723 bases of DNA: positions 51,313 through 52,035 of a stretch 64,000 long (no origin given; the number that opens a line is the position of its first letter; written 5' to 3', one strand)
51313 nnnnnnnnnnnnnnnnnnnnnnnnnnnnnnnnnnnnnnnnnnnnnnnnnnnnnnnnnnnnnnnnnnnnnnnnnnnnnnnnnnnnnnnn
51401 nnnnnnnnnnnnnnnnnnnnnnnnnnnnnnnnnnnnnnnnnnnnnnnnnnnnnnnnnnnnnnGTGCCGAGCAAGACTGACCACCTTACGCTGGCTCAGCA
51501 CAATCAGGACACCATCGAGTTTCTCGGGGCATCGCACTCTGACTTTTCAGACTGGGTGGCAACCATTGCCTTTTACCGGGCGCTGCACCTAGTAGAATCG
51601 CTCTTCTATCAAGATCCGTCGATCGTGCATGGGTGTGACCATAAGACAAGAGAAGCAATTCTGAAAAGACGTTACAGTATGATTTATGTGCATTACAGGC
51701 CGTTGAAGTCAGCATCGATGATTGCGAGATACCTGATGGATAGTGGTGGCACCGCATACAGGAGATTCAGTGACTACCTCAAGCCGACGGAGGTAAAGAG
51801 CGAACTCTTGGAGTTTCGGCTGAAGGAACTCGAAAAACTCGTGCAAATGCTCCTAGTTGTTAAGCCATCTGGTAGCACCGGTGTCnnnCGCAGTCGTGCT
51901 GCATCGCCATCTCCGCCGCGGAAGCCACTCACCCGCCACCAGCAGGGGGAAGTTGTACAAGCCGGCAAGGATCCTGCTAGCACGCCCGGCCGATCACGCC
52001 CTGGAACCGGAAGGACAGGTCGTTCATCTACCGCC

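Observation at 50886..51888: Low-GC two-gene module with a near-consensus sigma-70 promoter inserted between hflX and trpD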

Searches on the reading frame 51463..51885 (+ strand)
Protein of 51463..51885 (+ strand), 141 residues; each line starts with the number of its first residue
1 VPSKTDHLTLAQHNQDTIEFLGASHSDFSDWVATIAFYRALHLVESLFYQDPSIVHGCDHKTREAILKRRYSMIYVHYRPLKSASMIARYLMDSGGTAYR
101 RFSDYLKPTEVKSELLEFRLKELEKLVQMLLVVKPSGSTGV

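Call 4: search_protein_families(library=pfam, proteins=[window:51463-51885:+], max_evalue=1)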
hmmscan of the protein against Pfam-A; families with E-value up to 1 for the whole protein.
window:51463-51885:+ (141 aa): 1 family
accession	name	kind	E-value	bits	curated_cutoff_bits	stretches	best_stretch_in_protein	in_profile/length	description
PF23989.1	PilB3_C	-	0.021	15.4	27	1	79-119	29-69/83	PilB3-like, C-terminal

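Call 5: search_protein_families(library=padloc, proteins=[window:51463-51885:+], max_evalue=1)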
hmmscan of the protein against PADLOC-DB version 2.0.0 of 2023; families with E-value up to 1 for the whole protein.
window:51463-51885:+ (141 aa): 0 families

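Call 6: search_protein_families(library=ncbifam, proteins=[window:51463-51885:+], max_evalue=1)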
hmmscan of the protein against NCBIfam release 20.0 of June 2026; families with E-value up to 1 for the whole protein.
window:51463-51885:+ (141 aa): 0 families

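Call 9: find_homologous_proteins(query=window:51463-51885:+, max_evalue=0.01)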
Query window:51463-51885:+ (141 aa): 3 proteins with E <= 0.01 among 18 candidates.
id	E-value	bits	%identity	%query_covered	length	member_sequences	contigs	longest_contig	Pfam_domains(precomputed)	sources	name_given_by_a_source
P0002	2.3e-33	133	53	89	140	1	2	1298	-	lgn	-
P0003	1.2e-31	127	50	93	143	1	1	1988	-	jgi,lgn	jgi:hypothetical protein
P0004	1.4e-28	117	49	93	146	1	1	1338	-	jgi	jgi:hypothetical protein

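Call 10: find_encoding_contigs(protein=P0003, flank=3000)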
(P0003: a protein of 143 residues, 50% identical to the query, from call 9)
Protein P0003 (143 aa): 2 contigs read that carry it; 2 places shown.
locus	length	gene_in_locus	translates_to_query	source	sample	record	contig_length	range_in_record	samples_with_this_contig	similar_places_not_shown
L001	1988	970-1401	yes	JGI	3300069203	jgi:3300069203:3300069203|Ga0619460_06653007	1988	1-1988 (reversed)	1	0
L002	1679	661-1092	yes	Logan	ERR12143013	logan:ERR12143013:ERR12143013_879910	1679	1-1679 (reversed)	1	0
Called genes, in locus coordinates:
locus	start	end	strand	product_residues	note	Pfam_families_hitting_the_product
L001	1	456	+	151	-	?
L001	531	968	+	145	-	-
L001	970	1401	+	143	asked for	-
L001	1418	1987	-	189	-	?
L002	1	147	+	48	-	?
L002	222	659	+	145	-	-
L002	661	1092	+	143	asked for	-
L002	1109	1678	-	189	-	?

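Call 11: find_encoding_contigs(protein=P0002, flank=3000)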
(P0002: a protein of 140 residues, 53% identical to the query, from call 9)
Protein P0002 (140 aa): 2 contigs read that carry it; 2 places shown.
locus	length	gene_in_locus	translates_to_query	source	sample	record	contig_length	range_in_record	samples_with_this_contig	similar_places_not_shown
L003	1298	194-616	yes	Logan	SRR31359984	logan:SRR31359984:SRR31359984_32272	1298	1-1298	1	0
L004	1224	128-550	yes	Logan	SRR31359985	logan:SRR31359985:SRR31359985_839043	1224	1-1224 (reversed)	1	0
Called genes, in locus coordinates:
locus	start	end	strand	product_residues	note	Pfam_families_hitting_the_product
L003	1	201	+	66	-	?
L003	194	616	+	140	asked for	-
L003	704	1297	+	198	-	?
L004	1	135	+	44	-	?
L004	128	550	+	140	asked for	-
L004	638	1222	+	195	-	?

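Call 12: find_encoding_contigs(protein=P0004, flank=3000)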
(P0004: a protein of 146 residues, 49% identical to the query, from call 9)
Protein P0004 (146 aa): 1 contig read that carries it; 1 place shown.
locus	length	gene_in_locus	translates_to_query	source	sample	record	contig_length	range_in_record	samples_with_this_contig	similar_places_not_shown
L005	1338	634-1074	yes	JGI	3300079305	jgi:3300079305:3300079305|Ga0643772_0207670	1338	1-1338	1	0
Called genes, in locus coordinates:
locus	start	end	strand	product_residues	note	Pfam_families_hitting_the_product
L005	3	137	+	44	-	?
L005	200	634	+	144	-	-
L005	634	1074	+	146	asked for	-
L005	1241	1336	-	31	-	?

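Call 16: find_related_loci(query=A2, collection=genome_contigs, flank=6000)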
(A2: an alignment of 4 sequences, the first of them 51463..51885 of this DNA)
Query A2 (141 aa) in genome_contigs; peptide patterns used: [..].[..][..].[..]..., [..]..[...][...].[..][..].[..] (x = any residue, [..] = any of these).
65 stretches matched a pattern; 5 encode a relative of the query (tblastn E <= 1e-3); 5 distinct loci.
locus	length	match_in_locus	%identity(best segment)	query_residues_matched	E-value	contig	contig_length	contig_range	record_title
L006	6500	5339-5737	51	1-132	3e-41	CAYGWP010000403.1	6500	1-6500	MAG TPA_asm: uncultured Anaerolineales bacterium isolate ERP119294_co2_511 genome assembly, contig: k141_783020, whole g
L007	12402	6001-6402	49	1-131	1e-33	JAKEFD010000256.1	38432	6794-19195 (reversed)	MAG: Gemmataceae bacterium isolate PMV_2.37 PMV_2.37.k101_1126579, whole genome shotgun sequence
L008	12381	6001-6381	47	1-131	6e-32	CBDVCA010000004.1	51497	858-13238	MAG TPA_asm: uncultured bacterium isolate SRR22302365_binner123_Refined_46 genome assembly, contig: ERZ25074835.272, who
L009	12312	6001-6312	51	1-106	8e-30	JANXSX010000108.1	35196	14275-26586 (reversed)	MAG: Isosphaeraceae bacterium isolate 338R_metabat_119 338R_k141_247866, whole genome shotgun sequence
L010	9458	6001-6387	38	1-131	1e-24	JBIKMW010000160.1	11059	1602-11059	MAG: Planctomycetales bacterium isolate ME2014-09-11_3300037507_group5_bin70 Rohwer_bin1764_scaffold_6012_c1, whole geno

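Call 27: search_solved_structures(query=A2, max_evalue=10)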
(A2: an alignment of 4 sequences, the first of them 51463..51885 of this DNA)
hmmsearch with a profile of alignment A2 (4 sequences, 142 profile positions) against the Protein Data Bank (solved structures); distinct sequences matched with E-value up to 10: 1.
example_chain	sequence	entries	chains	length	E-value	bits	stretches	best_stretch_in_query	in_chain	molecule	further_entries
8esw_B5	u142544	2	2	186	0.74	13.2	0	54-73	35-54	NADH dehydrogenase [ubiquinone] 1 beta subcomplex subunit 5, mitochondrial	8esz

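Call 32: predict_structure(alignment_id=A2)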
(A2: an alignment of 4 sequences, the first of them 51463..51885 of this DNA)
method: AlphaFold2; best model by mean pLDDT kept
length: 141 residues; sequences in the alignment: 4
mean_pLDDT: 85.0   pTM: 0.81
mean pLDDT of the five models: 85.0, 84.8, 78.8, 71.7, 55.8
residues with pLDDT >= 90: 67; 70-90: 56; 50-70: 12; < 50: 6
segments of 3 or more residues with pLDDT < 50: 136-141
pLDDT, mean of each block of 10 residues (from residue 1): 85 90 69 92 93 85 94 96 92 76 85 92 94 54 37
secondary structure, 60 per line:
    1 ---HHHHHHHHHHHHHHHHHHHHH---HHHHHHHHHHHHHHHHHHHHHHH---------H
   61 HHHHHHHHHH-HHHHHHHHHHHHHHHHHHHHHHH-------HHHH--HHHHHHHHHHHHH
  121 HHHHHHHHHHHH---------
elements in order: H4-24 H28-50 H60-70 H72-94 H102-105 H108-132

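Call 36: search_protein_representatives(alignment_id=A2)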
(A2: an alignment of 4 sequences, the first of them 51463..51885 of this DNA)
Query: 4 sequences, 142 profile positions. Proteins with E-value up to 0.001 (for the whole library): 1997; up to 1e-10: 493; up to 1e-30: 83. The best 150 are listed.
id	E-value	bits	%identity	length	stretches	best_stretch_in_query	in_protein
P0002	3.0e-67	241.4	-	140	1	1-141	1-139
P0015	2.1e-48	180.3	-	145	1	1-134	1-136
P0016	3.1e-46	173.3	-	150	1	1-134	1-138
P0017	6.2e-46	172.3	-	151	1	1-138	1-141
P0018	1.5e-45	171.1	-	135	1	1-134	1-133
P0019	1.5e-44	167.8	-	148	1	1-136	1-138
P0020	3.9e-44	166.5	-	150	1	1-138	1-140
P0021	2.4e-43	164.0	-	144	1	1-136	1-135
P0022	6.4e-43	162.5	-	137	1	1-134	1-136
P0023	8.3e-43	162.2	-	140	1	1-136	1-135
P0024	1.6e-41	158.1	-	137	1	1-135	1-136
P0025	2.5e-41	157.4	-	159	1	1-137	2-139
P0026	2.1e-40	154.4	-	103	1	1-100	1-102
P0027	1.1e-39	152.1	-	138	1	1-135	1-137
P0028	2.5e-39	150.9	-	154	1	1-135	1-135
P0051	1.8e-35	138.4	-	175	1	1-136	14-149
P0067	1.7e-33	132.0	-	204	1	1-134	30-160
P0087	1.9e-31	125.3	-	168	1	1-134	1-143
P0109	2.5e-29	118.5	-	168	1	1-135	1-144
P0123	1.8e-28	115.7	-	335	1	1-130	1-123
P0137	5.1e-27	111.0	-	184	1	1-128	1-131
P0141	7.1e-27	110.5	-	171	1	1-133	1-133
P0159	1.2e-25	106.6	-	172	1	1-128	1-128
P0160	1.2e-25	106.6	-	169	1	20-136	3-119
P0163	1.7e-25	106.1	-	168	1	1-135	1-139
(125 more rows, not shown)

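Call 39: search_protein_families(library=pfam, alignment_id=A5, max_evalue=0.1)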
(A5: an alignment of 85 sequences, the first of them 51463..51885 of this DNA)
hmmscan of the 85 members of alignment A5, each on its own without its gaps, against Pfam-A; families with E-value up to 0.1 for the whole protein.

A. member 1, window:51463-51885:+ (141 aa): 1 family
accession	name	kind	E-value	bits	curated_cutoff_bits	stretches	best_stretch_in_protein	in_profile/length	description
PF23989.1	PilB3_C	-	0.021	15.4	27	1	79-119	29-69/83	PilB3-like, C-terminal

B. families by the number of members that match (of 85 scanned): 28 families (the first 25 are shown)
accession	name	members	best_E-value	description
PF05168.19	HEPN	3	5.2e-05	HEPN domain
PF14082.12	SduA_C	1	1e-16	Shedu protein SduA, C-terminal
PF05400.18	FliT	1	0.00054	Flagellar protein FliT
PF16417.11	CNOT1_TTP_bind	1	0.0049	CCR4-NOT transcription complex subunit 1 TTP binding domain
PF14736.11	N_Asn_amidohyd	1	0.0053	Protein N-terminal asparagine amidohydrolase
PF25719.1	UL145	1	0.0058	Cytomegalovirus UL145 protein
PF08037.16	Attractin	1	0.0061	Attractin family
PF20312.3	DUF6608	1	0.0064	Family of unknown function (DUF6608)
PF18759.7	Plavaka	1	0.008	Plavaka transposase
PF11341.13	DUF3143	1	0.0096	Protein of unknown function (DUF3143)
PF04664.18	OGFr_N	1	0.015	Opioid growth factor receptor (OGFr) conserved region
PF23989.1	PilB3_C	1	0.021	PilB3-like, C-terminal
PF21653.3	pulA_all-beta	1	0.024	Pullulanase, all-beta domain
PF20651.3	EXOC6_Sec15_N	1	0.024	Exocyst complex component EXOC6/Sec15, N-terminal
PF07508.19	Recombinase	1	0.029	Recombinase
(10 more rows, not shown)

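Call 41: search_solved_structures(query=A5, max_evalue=10, show_alignments=5)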
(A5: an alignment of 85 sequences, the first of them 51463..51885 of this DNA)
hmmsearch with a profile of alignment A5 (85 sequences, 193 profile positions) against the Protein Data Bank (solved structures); distinct sequences matched with E-value up to 10: 4.
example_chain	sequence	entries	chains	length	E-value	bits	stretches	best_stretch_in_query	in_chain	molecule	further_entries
4v8m_Bj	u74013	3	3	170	0.055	16.7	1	96-170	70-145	60S RIBOSOMAL PROTEIN L34, PUTATIVE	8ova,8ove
3jcs_h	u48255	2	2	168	0.056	16.6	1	94-156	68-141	ribosomal protein L34e | eL34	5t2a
8a3w_h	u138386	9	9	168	0.057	16.6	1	94-156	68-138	Putative 60S ribosomal protein L34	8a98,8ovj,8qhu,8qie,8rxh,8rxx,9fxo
2ije_S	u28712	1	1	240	0.8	12.9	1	24-84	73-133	Guanine nucleotide-releasing protein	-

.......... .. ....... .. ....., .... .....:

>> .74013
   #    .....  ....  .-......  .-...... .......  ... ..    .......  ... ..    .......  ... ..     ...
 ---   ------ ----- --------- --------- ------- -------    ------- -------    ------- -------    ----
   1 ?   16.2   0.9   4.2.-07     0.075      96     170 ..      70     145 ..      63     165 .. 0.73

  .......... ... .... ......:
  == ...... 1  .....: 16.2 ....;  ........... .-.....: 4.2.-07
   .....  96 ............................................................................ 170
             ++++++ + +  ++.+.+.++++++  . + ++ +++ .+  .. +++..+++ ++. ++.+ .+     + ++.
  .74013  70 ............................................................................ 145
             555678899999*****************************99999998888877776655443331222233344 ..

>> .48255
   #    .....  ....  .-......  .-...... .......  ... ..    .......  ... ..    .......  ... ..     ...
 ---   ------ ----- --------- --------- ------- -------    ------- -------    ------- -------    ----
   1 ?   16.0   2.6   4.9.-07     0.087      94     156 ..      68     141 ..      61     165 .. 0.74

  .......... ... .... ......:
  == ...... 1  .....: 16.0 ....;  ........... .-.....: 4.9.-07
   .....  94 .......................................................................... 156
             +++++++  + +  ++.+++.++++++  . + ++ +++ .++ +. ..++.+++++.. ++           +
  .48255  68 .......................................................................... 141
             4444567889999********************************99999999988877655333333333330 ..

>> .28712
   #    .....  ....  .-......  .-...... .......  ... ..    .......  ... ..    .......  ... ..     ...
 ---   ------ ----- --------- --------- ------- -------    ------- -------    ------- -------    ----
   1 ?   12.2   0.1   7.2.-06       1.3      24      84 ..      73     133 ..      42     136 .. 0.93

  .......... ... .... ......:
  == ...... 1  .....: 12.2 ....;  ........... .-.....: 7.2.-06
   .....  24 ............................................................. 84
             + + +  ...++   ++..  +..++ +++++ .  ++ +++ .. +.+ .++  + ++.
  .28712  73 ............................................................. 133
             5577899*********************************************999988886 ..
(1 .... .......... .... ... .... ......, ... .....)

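Call 44: find_related_loci(query=A5, collection=viral_contigs, flank=5000)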
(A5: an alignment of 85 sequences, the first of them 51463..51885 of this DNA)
Query A5 (141 aa) in viral_contigs; peptide patterns used: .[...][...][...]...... (x = any residue, [..] = any of these).
32 stretches matched a pattern; 8 encode a relative of the query (tblastn E <= 1e-3); 8 distinct loci.
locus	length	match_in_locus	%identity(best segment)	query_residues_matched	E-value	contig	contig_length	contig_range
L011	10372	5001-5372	44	1-127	1e-28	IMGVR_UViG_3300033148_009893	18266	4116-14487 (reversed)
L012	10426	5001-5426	42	1-140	7e-29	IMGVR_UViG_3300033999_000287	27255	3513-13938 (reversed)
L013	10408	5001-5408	38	1-135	3e-26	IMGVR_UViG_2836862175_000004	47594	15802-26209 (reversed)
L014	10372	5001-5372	43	1-124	3e-26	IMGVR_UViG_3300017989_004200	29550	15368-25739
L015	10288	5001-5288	35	1-93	1e-11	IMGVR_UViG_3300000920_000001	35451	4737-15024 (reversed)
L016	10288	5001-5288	35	1-93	1e-11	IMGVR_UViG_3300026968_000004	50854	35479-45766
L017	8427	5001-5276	35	1-91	2e-9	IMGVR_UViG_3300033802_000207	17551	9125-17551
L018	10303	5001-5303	31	8-105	2e-5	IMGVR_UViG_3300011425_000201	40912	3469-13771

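Call 45: find_related_loci(query=A5, collection=metagenome_contigs, flank=4000)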
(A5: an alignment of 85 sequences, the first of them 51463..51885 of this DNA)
Query A5 (141 aa) in metagenome_contigs; peptide patterns used: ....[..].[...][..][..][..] (x = any residue, [..] = any of these).
457 stretches matched a pattern; 315 encode a relative of the query (tblastn E <= 1e-3); the best 80 are kept; 80 distinct loci.
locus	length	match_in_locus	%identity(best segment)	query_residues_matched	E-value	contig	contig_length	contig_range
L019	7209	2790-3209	53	1-139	4e-43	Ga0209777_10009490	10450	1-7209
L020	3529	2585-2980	50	1-130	4e-38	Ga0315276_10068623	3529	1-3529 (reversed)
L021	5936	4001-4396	50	1-130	4e-38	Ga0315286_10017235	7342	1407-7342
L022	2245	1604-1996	48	1-131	1e-36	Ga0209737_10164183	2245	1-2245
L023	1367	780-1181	51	1-131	3e-36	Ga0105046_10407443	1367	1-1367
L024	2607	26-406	49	1-125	4e-35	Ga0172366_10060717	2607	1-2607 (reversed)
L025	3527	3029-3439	46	1-131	8e-35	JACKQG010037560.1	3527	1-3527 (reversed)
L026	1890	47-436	48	1-131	5e-35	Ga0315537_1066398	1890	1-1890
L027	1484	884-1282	48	1-131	3e-35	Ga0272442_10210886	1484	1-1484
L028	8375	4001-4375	46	1-125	5e-34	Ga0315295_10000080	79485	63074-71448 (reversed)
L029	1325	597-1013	46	1-136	1e-34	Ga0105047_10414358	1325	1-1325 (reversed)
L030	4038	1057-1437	49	1-125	1e-33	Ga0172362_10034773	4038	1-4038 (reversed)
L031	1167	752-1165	44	1-137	3e-34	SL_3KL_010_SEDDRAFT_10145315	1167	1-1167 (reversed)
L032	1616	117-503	47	3-131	7e-33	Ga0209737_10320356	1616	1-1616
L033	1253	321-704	46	1-125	3e-33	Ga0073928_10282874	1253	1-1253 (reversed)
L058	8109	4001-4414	39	1-137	1e-26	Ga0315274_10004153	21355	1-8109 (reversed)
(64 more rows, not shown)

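Call 51: search_protein_families(library=padloc, alignment_id=A5, max_evalue=0.1)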
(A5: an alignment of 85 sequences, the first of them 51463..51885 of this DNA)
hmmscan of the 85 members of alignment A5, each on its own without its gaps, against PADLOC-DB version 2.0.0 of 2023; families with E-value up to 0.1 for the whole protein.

A. member 1, window:51463-51885:+ (141 aa): 0 families

B. families by the number of members that match (of 85 scanned): 20 families
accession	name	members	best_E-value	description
PDLC00389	SduA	1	3.5e-16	DUF4263 domain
PDLC00378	SduA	1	3.6e-15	DUF4263 domain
PDLC00387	SduA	1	7.8e-15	DUF4263 domain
PDLC00395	SduA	1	1.4e-09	DUF4263 domain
PDLC00398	SduA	1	3.4e-09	DUF4263 domain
PDLC00386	SduA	1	3.6e-09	DUF4263 domain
PDLC00404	SduA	1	0.0001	DUF4263 domain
PDLC00397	SduA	1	0.00012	DUF4263 domain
PDLC00379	SduA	1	0.00013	DUF4263 domain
PDLC00405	SduA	1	0.0014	DUF4263 domain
PDLC01188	Cas11e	1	0.0024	Cse2gr11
PDLC01951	CARF9--CARF_HEPN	1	0.003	-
PDLC00380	SduA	1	0.0075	DUF4263 domain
PDLC04013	PD-Lambda-5_A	1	0.012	-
PDLC02695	Orf5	1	0.015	Orf5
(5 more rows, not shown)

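Call 60: search_protein_families(library=pfam, proteins=[L058:1774-3381:+, L058:4590-5330:+, L015:4441-4998:+, L015:4155-4436:+, L015:1127-3739:+, L015:6363-7376:+, L017:4500-4988:+, L017:4193-4510:+, L018:4510-4995:+], max_evalue=0.01)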
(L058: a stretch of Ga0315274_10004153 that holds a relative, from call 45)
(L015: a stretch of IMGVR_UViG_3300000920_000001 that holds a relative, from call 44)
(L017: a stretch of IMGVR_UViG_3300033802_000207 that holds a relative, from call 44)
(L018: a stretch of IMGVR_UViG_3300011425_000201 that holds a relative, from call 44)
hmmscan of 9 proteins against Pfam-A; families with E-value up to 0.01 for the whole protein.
L058:1774-3381:+ (536 aa): 1 family
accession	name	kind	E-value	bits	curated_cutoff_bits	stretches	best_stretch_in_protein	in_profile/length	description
PF17289.8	Terminase_6C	-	8.7e-05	23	22.6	1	365-523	2-153/155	Terminase RNaseH-like domain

L058:4590-5330:+ (247 aa): 0 families

L015:4441-4998:+ (186 aa): 2 families
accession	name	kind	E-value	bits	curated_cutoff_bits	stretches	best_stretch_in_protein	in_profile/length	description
PF01217.26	Clat_adaptor_s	-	0.0013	19.1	22.5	1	101-160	40-100/142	Clathrin adaptor complex small chain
PF12995.12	DUF3879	-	0.0053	16.9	27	1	53-105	41-94/181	Domain of unknown function, E. rectale Gene description (DUF3879)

L015:4155-4436:+ (94 aa): 0 families

L015:1127-3739:+ (871 aa): 35 families (the best 25 are shown)
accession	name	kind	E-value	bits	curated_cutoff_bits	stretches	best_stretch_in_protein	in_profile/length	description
PF13424.12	TPR_12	-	1.1e-142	465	30.1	9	548-623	2-77/77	Tetratricopeptide repeat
PF13374.12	TPR_10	-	3.3e-106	345.1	27.5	9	548-588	1-41/42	Tetratricopeptide repeat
PF00515.34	TPR_1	-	5.4e-58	191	27.8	9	549-581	1-33/34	Tetratricopeptide repeat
PF24885.1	TPR_NPHP3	-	7e-50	170.1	100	6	604-707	112-215/239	Nephrocystin-3 TPR domain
PF07719.23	TPR_2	-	4e-48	158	27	7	551-581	3-33/34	Tetratricopeptide repeat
PF13181.12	TPR_8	-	1.7e-40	134.1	25.7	5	551-581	3-33/34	Tetratricopeptide repeat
PF13176.12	TPR_7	-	9.7e-38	125.5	27.9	2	594-627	2-35/36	Tetratricopeptide repeat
PF13414.12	TPR_11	-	7.8e-26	89.9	26.8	3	683-706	2-25/42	TPR repeat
PF17874.7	TPR_MalT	-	1.6e-25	90.5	45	2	511-661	44-189/336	MalT-like TPR region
PF13432.12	TPR_16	-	1.4e-18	67.4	32.7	0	434-494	6-58/65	Tetratricopeptide repeat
PF13428.12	TPR_14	-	3e-15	55.6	23.5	0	597-618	7-28/44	Tetratricopeptide repeat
PF18768.7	RNPP_C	-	5.9e-12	46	26.5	1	456-536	68-150/213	RNPP family C-terminal domain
PF17140.10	DUF5113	-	6.1e-10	39.8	27.1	0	797-869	4-73/161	Domain of unknown function (DUF5113)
PF13431.12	TPR_17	-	1.6e-09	37.7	24.4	0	551-570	15-34/34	Tetratricopeptide repeat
PF09986.15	DUF2225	-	2.9e-09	37.4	21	0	552-632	80-159/214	Uncharacterized protein conserved in bacteria (DUF2225)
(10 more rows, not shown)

L015:6363-7376:+ (338 aa): 1 family
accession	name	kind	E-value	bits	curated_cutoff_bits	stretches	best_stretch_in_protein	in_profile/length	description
PF20247.3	DUF6602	-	4.4e-17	62.3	27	1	34-138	7-104/104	Domain of unknown function (DUF6602)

L017:4500-4988:+ (163 aa): 0 families

L017:4193-4510:+ (106 aa): 0 families

L018:4510-4995:+ (162 aa): 1 family
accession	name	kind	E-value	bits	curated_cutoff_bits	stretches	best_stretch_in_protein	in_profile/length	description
PF15490.12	Ten1_2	-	3.5e-05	23.9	27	1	70-144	25-99/117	Telomere-capping, CST complex subunit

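Call 79: search_protein_families(library=phrogs, proteins=[window:51463-51885:+, L011:4547-5005:+, L011:5001-5414:+, L012:4527-4994:+, L012:5001-5411:+, L058:4001-4447:+, L015:5001-5357:+, L015:4441-4998:+, L017:4500-4988:+], max_evalue=0.01)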
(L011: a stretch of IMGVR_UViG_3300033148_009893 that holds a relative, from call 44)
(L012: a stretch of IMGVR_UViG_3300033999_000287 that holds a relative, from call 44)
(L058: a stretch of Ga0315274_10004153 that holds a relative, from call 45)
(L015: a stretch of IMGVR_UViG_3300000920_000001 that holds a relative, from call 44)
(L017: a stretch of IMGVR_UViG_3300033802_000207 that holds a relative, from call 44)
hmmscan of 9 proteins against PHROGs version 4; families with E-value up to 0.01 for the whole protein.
window:51463-51885:+ (141 aa): 0 families

L011:4547-5005:+ (153 aa): 0 families

L011:5001-5414:+ (138 aa): 0 families

L012:4527-4994:+ (156 aa): 0 families

L012:5001-5411:+ (137 aa): 0 families

L058:4001-4447:+ (149 aa): 0 families

L015:5001-5357:+ (119 aa): 0 families

L015:4441-4998:+ (186 aa): 0 families

L017:4500-4988:+ (163 aa): 0 families

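Call 80: search_dna_similar(query=window:51463-51885:+, collection=phages, mode=protein, max_evalue=0.001)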
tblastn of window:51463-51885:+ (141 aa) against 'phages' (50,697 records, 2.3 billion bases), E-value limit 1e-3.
No match.

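Call 81: search_dna_similar(query=window:51463-51885:+, collection=plasmids, mode=protein, max_evalue=0.001)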
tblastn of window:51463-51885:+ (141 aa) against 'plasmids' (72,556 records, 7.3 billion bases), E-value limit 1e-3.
No match.
